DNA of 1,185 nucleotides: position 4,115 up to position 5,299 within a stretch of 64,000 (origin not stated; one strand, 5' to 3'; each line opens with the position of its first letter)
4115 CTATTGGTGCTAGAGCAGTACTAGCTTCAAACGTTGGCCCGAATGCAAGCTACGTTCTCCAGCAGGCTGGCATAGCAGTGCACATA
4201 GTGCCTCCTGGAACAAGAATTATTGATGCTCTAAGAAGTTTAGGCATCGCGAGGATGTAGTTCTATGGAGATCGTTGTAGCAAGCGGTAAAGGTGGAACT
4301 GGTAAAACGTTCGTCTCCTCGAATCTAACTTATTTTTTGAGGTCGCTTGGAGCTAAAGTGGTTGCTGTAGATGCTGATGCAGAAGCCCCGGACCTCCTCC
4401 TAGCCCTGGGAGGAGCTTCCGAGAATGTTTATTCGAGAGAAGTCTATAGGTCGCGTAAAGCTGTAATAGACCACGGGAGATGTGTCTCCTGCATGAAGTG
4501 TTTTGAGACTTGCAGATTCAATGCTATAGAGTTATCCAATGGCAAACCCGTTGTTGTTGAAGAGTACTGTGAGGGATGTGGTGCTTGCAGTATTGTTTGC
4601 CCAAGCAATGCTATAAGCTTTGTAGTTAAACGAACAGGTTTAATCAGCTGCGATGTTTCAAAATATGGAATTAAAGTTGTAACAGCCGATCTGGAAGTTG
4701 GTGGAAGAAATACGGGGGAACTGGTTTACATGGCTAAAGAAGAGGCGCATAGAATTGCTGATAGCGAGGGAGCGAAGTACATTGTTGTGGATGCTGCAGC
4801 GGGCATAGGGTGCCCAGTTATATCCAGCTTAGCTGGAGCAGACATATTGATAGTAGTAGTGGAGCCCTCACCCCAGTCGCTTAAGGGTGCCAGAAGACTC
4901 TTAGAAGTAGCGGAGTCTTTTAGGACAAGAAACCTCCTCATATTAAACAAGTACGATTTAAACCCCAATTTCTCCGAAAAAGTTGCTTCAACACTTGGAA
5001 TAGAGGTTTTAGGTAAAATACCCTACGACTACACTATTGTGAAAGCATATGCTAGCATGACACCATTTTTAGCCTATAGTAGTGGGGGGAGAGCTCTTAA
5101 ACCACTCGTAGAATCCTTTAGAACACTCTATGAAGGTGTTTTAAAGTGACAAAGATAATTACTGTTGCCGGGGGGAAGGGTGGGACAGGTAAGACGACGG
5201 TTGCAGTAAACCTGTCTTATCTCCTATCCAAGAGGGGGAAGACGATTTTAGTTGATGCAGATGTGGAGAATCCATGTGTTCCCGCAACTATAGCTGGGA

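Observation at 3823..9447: Compact Fe-S / sulfur-trafficking neighbourhood: NifX-like protein, two ferredoxin-containing MinD/Mrp ATPases, TusA-like protein, IscU, IscS and SufS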

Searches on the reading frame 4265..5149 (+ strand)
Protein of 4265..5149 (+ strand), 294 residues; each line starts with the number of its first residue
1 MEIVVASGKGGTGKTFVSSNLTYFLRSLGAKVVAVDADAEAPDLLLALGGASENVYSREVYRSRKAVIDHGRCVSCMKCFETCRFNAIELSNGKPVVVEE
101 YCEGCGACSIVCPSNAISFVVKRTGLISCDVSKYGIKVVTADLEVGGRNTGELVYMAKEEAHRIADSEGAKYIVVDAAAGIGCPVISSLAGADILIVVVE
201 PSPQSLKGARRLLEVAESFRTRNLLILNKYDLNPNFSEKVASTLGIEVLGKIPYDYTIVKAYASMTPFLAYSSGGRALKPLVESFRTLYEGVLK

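Call 3: search_protein_families(library=pfam, proteins=[window:4265-5149:+], max_evalue=0.01)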
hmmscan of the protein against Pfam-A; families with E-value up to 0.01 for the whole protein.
window:4265-5149:+ (294 aa): 20 families
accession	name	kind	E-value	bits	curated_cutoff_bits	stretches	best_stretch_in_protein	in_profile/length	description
PF01656.29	CbiA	-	6e-19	68.7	25.4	1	3-267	1-124/125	CobQ/CobB/MinD/ParA nucleotide binding domain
PF13614.12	AAA_31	-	3.3e-13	50.4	27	2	3-41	4-42/177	AAA domain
PF10609.15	ParA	-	6.4e-13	49.1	27.1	1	3-57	6-60/246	NUBPL iron-transfer P-loop NTPase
PF00037.32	Fer4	-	1.5e-12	47.2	21.1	2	95-118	1-24/24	4Fe-4S binding domain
PF14697.11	Fer4_21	-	8.8e-11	42.2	35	1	66-118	1-58/59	4Fe-4S dicluster domain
PF12837.12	Fer4_6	-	1.1e-09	38.2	25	2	94-117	1-24/24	4Fe-4S binding domain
PF12838.12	Fer4_7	-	7.9e-09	36.3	27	2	72-116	1-52/52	4Fe-4S dicluster domain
PF13237.11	Fer4_10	-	8e-07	29.3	25.5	2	66-113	2-53/53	4Fe-4S dicluster domain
PF13187.11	Fer4_9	-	1.2e-06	28.9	27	1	72-117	1-52/52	4Fe-4S dicluster domain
PF00142.24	Fer4_NifH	-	4.4e-06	26.8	25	1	5-51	4-50/271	4Fe-4S iron sulfur cluster binding proteins, NifH/frxC family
PF12797.12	Fer4_2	-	5.9e-06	26.3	24.5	1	94-114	2-22/22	4Fe-4S binding domain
PF13484.11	Fer4_16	-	1.2e-05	26.4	30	0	102-120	2-20/66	4Fe-4S double cluster binding domain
PF25160.1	LdpA_Fe-S-bd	-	0.00012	22.2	27.6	1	78-118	7-44/49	LdpA Fe-S cluster-binding domain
PF12798.12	Fer4_3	-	0.00025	22.1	27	0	102-116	1-15/15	4Fe-4S binding domain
PF02374.21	ArsA_ATPase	-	0.001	18.8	24.3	1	1-38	1-38/305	Anion-transporting ATPase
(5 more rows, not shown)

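Call 4: search_protein_families(library=ncbifam, proteins=[window:4265-5149:+], max_evalue=0.01)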
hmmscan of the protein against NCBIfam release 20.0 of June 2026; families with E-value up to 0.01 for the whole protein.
window:4265-5149:+ (294 aa): 82 families (the best 25 are shown)
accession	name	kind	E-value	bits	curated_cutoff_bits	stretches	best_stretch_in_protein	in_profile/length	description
TIGR01969.1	minD_arch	subfamily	3.8e-23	82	201.75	2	2-60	2-60/251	cell division ATPase MinD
TIGR01968.1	minD_bact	equivalog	7.4e-18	64.8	212.9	2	3-56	4-57/261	septum site-determining protein MinD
NF038196.1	ferrodoxin_EFR1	subfamily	5e-13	49.7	75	1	60-119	173-231/242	EFR1 family ferrodoxin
NF041136.1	MrpORP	equivalog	1.1e-12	47.9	450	1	2-50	7-55/365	iron-sulfur cluster carrier protein MrpORP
NF041546.1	ParA_partition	equivalog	6.3e-12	45.5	180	2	154-244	59-156/203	ParA family partition ATPase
TIGR02179.1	PorD_KorD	subfamily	1.3e-11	44.5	60.05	1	60-121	14-76/78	2-oxoacid:acceptor oxidoreductase, delta subunit, pyruvate/2-ketoisovalerate family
NF045790.1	OxalOxreddelta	equivalog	1.8e-11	43.8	230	1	60-120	249-309/316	oxalate oxidoreductase subunit delta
TIGR03294.1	FrhG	equivalog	4e-11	43.1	245.5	1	65-115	168-218/228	coenzyme F420 hydrogenase subunit gamma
NF007202.0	PRK09623.1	equivalog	5.4e-11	42.7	166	1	30-120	12-101/105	3-methyl-2-oxobutanoate dehydrogenase subunit delta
NF040770.1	hetero_SS_HdrA2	exception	8.8e-11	40.6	1100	1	65-122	571-628/777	CoB-CoM heterodisulfide reductase HdrA2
NF040684.1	PorD_Arch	equivalog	2.7e-10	40.2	120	1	60-120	21-82/85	pyruvate synthase subunit PorD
TIGR01944.1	rnfB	subfamily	9.2e-10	38.4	68.7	1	62-130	104-173/190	RnfABCDGE type electron transport complex subunit B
NF047398.1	AAA_KGGVGR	domain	1.6e-09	38.4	90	1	3-48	5-50/190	KGGVGR-motif variant AAA ATPase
NF007203.0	PRK09624.1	equivalog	2.3e-09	37.4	171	1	56-121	36-102/105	pyuvate ferredoxin oxidoreductase subunit delta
TIGR03371.1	cellulose_yhjQ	equivalog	4.1e-09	36.3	157.85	1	3-40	4-41/246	cellulose biosynthesis protein BcsQ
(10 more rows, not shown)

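Call 8: find_encoding_contigs(protein=window:4265-5149:+, flank=10000, max_places=6)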
Protein window:4265-5149:+ (294 aa): 2 contigs read that carry it; 2 places shown.
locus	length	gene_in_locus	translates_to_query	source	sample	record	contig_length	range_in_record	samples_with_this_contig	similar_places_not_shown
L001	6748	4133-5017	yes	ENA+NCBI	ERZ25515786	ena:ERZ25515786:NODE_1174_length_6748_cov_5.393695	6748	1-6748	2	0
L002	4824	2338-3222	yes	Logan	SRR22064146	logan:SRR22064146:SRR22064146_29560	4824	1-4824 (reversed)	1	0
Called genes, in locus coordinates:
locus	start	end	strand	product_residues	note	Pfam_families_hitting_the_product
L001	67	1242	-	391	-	PF07690:MFS_1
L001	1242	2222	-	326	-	PF01380:SIS (faint), PF10432:bact-PGI_C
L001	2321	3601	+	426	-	PF05559:DUF763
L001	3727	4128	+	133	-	PF02579:Nitro_FeMo-Co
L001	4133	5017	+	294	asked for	PF00142:Fer4_NifH (faint), PF01656:CbiA, PF10609:ParA, PF13614:AAA_31, PF12838:Fer4_7 (weak), PF13187:Fer4_9 (weak), PF14697:Fer4_21, PF00037:Fer4 (weak), +4 more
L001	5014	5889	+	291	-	PF01656:CbiA, PF10609:ParA, PF13614:AAA_31, PF00037:Fer4 (weak), PF12837:Fer4_6 (weak), PF12838:Fer4_7 (weak), PF13187:Fer4_9, PF14697:Fer4_21, +6 more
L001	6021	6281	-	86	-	PF01206:TusA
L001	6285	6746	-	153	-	?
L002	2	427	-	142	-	?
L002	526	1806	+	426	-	PF05559:DUF763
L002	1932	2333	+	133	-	PF02579:Nitro_FeMo-Co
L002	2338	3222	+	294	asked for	PF00142:Fer4_NifH (faint), PF01656:CbiA, PF10609:ParA, PF13614:AAA_31, PF12838:Fer4_7 (weak), PF13187:Fer4_9 (weak), PF14697:Fer4_21, PF00037:Fer4 (weak), +4 more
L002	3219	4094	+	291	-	PF01656:CbiA, PF10609:ParA, PF13614:AAA_31, PF00037:Fer4 (weak), PF12837:Fer4_6 (weak), PF12838:Fer4_7 (weak), PF13187:Fer4_9, PF14697:Fer4_21, +6 more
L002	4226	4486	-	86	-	PF01206:TusA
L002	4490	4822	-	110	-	?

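Call 9: find_homologous_proteins(query=window:4265-5149:+, max_evalue=1e-10)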
Query window:4265-5149:+ (294 aa): 3973 proteins with E <= 1e-10 among 8000 candidates; the best 120 are listed.
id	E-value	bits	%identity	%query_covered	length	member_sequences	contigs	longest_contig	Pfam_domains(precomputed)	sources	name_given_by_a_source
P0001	8.4e-185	631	99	100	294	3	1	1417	PF00142.25,PF14697.12,PF10609.16,PF12837.13,PF13484.12,PF12838.13,PF01656.30,PF12797.13,PF13614.13,PF00037.33,PF13237.12,PF13187.12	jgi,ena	-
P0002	4.7e-114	399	63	100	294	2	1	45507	PF14697.12,PF10609.16,PF01656.30,PF12797.13,PF12837.13,PF00037.33,PF13484.12,PF12838.13,PF13237.12,PF13187.12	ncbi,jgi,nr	ncbi:MAG: 4Fe-4S dicluster domain-containing protein [Crenarchaeota archaeon]|nr:4Fe-4S dicluster do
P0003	2.0e-113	397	63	100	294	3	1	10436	PF00142.25,PF14697.12,PF10609.16,PF01656.30,PF13614.13,PF12837.13,PF00037.33,PF13484.12,PF12838.13,PF13237.12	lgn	-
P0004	7.8e-113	395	61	99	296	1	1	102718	PF00142.25,PF14697.12,PF10609.16,PF12837.13,PF12838.13,PF01656.30,PF12797.13,PF13614.13,PF00037.33,PF25160.2,PF13237.12,PF13187.12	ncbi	-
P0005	1.3e-112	394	63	100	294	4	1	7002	PF14697.12,PF10609.16,PF01656.30,PF12797.13,PF13614.13,PF12837.13,PF00037.33,PF12838.13,PF13237.12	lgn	-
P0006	6.6e-112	392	62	99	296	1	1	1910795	PF00142.25,PF14697.12,PF10609.16,PF01656.30,PF12797.13,PF13614.13,PF12837.13,PF00037.33,PF12838.13,PF13237.12,PF13187.12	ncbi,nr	ncbi:P-loop NTPase [Desulfurococcaceae archaeon MEX13E-LK6-19]|nr:P-loop NTPase [Desulfurococcaceae 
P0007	3.5e-109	383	59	97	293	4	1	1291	PF00142.25,PF14697.12,PF10609.16,PF12837.13,PF12838.13,PF02374.22,PF01656.30,PF12797.13,PF13614.13,PF00037.33,PF06564.19,PF13237.12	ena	-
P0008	8.5e-109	382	58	100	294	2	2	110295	PF14697.12,PF10609.16,PF01656.30,PF12797.13,PF13614.13,PF12837.13,PF00037.33,PF13484.12,PF12838.13,PF13237.12,PF13187.12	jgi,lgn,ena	-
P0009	1.3e-108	381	60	100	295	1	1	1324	PF14697.12,PF10609.16,PF01656.30,PF12797.13,PF13614.13,PF12837.13,PF00037.33,PF12838.13,PF13237.12,PF13187.12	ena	-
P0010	2.2e-106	374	58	100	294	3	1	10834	PF00142.25,PF14697.12,PF10609.16,PF01656.30,PF12797.13,PF13614.13,PF12837.13,PF00037.33,PF13237.12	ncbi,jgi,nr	ncbi:MAG: ATPase [Thermoprotei archaeon]|nr:MAG: ATPase [Thermoprotei archaeon]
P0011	6.8e-106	372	57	100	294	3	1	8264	PF00142.25,PF14697.12,PF10609.16,PF01656.30,PF12797.13,PF13614.13,PF12837.13,PF00037.33,PF06564.19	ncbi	-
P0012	1.2e-105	371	59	100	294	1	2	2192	PF00142.25,PF14697.12,PF10609.16,PF01656.30,PF12797.13,PF13614.13,PF12837.13,PF00037.33,PF13484.12,PF12838.13,PF13237.12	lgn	-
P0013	3.9e-105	369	57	100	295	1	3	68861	PF00142.25,PF14697.12,PF10609.16,PF01656.30,PF12797.13,PF13614.13,PF12837.13,PF00037.33,PF12838.13,PF13237.12,PF13187.12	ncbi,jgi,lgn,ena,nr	ncbi:MAG TPA: ATPase [Desulfurococcales archaeon]|nr:ATPase [Desulfurococcales archaeon]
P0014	5.9e-104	366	59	100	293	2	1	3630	PF14697.12,PF10609.16,PF01656.30,PF13614.13,PF12837.13,PF00037.33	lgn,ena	-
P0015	3.4e-101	357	58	99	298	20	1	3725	PF14697.12,PF10609.16,PF01656.30,PF12797.13,PF13614.13,PF12837.13,PF00037.33,PF12838.13,PF13237.12,PF13187.12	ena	-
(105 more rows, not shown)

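Call 11: find_related_loci(query=A1, collection=genome_contigs, flank=10000)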
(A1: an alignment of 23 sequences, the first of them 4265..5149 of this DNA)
Query A1 (294 aa) in genome_contigs; peptide patterns used: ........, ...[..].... (x = any residue, [..] = any of these).
600 stretches matched a pattern (row limit reached: there are more); 355 encode a relative of the query (tblastn E <= 1e-3); the best 80 are kept; 80 distinct loci.
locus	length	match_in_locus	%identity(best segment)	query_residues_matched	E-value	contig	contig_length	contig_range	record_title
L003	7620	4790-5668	63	1-293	2e-119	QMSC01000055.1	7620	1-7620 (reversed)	MAG: Thermoprotei archaeon isolate B14_G17 B14_Guay17_scaffold_03514, whole genome shotgun sequence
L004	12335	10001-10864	53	1-288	3e-103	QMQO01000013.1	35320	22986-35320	MAG: Candidatus Woesearchaeota archaeon isolate B72_G16 B72_Guay16_scaffold_00364, whole genome shotgun sequence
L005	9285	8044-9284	55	1-294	2e-102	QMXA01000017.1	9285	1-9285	MAG: Thermoprotei archaeon isolate B12_G17 B12_Guay17_scaffold_02273, whole genome shotgun sequence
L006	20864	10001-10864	55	1-285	3e-101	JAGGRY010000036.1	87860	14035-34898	MAG: Thaumarchaeota archaeon isolate AUK008 PB_MANV_008_c_000000000002, whole genome shotgun sequence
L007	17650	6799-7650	55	2-294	8e-99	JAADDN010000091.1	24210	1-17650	MAG: Thermoproteota archaeon isolate L_MaxBin.140 contig-127_1701, whole genome shotgun sequence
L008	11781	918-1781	52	1-288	2e-98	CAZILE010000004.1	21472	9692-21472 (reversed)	MAG TPA_asm: uncultured Nitrososphaeria archaeon isolate binchicken_co6_528 genome assembly, contig: NODE_2314_length_21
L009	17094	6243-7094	54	2-294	4e-98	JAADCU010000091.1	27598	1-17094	MAG: Thermoproteota archaeon isolate L_MaxBin.038 contig-127_1306, whole genome shotgun sequence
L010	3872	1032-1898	51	1-285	2e-97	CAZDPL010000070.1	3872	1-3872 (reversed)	MAG TPA_asm: uncultured Nitrososphaeria archaeon isolate binchicken_co184_688 genome assembly, contig: NODE_51902_length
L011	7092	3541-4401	52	1-288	1e-96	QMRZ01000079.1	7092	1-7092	MAG: Thermoprotei archaeon isolate B17_G15 B17_Guay15_scaffold_03871, whole genome shotgun sequence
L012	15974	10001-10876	51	1-292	9e-96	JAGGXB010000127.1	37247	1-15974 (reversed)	MAG: Thermoproteales archaeon isolate AUK141 PB_MBMC_095_c_000000000019, whole genome shotgun sequence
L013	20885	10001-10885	53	1-294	3e-95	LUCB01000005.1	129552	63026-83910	MAG: Candidatus Bathyarchaeota archaeon B24 scaffold59, whole genome shotgun sequence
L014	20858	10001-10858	52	1-288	6e-93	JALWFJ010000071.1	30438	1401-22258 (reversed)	MAG: Thermoproteales archaeon isolate T11_metabat2_scaf2bin.046 T11_NODE_405_length_30438_cov_15.706839, whole genome sh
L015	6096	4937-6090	47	2-292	3e-87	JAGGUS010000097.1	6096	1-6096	MAG: Thermoprotei archaeon isolate AUK080 PB_MBMC_034_c_000000000300, whole genome shotgun sequence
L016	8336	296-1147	49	2-288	7e-87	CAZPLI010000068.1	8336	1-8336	MAG TPA_asm: uncultured Thermofilaceae archaeon isolate SRP141552_co1_50 genome assembly, contig: NODE_4284_length_8336_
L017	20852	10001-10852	49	1-285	3e-84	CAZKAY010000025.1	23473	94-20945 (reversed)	MAG TPA_asm: uncultured Thermoproteales archaeon isolate SRP141552_co1_92 genome assembly, contig: NODE_812_length_23473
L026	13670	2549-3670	38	2-272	2e-54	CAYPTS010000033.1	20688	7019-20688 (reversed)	MAG TPA_asm: uncultured bacterium isolate binchicken_co27_220 genome assembly, contig: NODE_4560_length_20688_cov_59.506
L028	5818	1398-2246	37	2-293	2e-53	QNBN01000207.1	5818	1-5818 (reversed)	MAG: Spirochaetes bacterium isolate B62_G9 B62_Guay9_scaffold_24690, whole genome shotgun sequence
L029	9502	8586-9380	39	2-273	4e-53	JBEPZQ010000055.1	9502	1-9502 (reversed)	MAG: Thermodesulfovibrio sp. isolate 03V1_S199.rosella_refined.019 NODE_4433_length_9502_cov_1.236267, whole genome shot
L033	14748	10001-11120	38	2-274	1e-51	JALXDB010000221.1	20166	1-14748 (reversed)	MAG: Spirochaetes bacterium isolate T2_metabat2_scaf2bin.224 T2_NODE_2317_length_20166_cov_2.516692, whole genome shotgu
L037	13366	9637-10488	35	2-292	4e-50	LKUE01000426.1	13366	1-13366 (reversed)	MAG: Desulfuromonas sp. SDB scaffold-9627, whole genome shotgun sequence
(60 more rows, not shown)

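Call 31: search_solved_structures(query=window:4265-5149:+, max_evalue=0.001, show_alignments=1)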
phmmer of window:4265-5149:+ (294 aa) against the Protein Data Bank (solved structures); distinct sequences matched with E-value up to 0.001: 52.
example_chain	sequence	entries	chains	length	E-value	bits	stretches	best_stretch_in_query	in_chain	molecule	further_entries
9sw6_G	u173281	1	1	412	3.2e-13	53.2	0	62-121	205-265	Polyferredoxin protein MvhB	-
1hyq_A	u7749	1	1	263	5.4e-12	49.1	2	3-53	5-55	CELL DIVISION INHIBITOR (MIND-1)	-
4v03_A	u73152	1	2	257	8.7e-12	48.5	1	3-56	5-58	SITE-DETERMINING PROTEIN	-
4v02_A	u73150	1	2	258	1.2e-10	44.7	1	3-56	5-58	SITE-DETERMINING PROTEIN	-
1ion_A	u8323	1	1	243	1e-09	41.7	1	3-60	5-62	PROBABLE CELL DIVISION INHIBITOR MIND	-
5j1j_A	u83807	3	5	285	1.9e-09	40.8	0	3-49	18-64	Site-determining protein | Transcriptional antiactivator FleN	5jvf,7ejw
7zc6_B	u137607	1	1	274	2e-09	40.7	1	73-141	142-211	RnfB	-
1g3q_A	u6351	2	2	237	5.6e-09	39.2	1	3-61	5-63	CELL DIVISION INHIBITOR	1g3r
9sw6_H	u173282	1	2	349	1.8e-08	37.6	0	66-120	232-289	Tungsten formylmethanofuran dehydrogenase, subunit F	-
8pb9_A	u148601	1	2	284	1.9e-08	37.5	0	3-46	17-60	Antiactivator FleN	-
8p53_A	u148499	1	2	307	2.6e-08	37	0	3-46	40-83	Antiactivator FleN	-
5t5i_F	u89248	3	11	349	3.2e-08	36.8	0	66-120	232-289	Tungsten formylmethanofuran dehydrogenase subunit fwdF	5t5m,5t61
4rz2_A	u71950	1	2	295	5.2e-08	36.1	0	3-52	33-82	Site-determining protein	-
9eri_B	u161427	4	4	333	1e-07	35.1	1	66-123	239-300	Na(+)-translocating ferredoxin:NAD(+) oxidoreductase complex subunit B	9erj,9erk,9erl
9r51_C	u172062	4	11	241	2.5e-07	33.8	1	67-114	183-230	F420-reducing [NiFe]-hydrogenase from Methanothermococcus thermolithotrophicus subunit gam | F420-reducing [NiFe]-hydrogenase from Methanothermococcus thermolit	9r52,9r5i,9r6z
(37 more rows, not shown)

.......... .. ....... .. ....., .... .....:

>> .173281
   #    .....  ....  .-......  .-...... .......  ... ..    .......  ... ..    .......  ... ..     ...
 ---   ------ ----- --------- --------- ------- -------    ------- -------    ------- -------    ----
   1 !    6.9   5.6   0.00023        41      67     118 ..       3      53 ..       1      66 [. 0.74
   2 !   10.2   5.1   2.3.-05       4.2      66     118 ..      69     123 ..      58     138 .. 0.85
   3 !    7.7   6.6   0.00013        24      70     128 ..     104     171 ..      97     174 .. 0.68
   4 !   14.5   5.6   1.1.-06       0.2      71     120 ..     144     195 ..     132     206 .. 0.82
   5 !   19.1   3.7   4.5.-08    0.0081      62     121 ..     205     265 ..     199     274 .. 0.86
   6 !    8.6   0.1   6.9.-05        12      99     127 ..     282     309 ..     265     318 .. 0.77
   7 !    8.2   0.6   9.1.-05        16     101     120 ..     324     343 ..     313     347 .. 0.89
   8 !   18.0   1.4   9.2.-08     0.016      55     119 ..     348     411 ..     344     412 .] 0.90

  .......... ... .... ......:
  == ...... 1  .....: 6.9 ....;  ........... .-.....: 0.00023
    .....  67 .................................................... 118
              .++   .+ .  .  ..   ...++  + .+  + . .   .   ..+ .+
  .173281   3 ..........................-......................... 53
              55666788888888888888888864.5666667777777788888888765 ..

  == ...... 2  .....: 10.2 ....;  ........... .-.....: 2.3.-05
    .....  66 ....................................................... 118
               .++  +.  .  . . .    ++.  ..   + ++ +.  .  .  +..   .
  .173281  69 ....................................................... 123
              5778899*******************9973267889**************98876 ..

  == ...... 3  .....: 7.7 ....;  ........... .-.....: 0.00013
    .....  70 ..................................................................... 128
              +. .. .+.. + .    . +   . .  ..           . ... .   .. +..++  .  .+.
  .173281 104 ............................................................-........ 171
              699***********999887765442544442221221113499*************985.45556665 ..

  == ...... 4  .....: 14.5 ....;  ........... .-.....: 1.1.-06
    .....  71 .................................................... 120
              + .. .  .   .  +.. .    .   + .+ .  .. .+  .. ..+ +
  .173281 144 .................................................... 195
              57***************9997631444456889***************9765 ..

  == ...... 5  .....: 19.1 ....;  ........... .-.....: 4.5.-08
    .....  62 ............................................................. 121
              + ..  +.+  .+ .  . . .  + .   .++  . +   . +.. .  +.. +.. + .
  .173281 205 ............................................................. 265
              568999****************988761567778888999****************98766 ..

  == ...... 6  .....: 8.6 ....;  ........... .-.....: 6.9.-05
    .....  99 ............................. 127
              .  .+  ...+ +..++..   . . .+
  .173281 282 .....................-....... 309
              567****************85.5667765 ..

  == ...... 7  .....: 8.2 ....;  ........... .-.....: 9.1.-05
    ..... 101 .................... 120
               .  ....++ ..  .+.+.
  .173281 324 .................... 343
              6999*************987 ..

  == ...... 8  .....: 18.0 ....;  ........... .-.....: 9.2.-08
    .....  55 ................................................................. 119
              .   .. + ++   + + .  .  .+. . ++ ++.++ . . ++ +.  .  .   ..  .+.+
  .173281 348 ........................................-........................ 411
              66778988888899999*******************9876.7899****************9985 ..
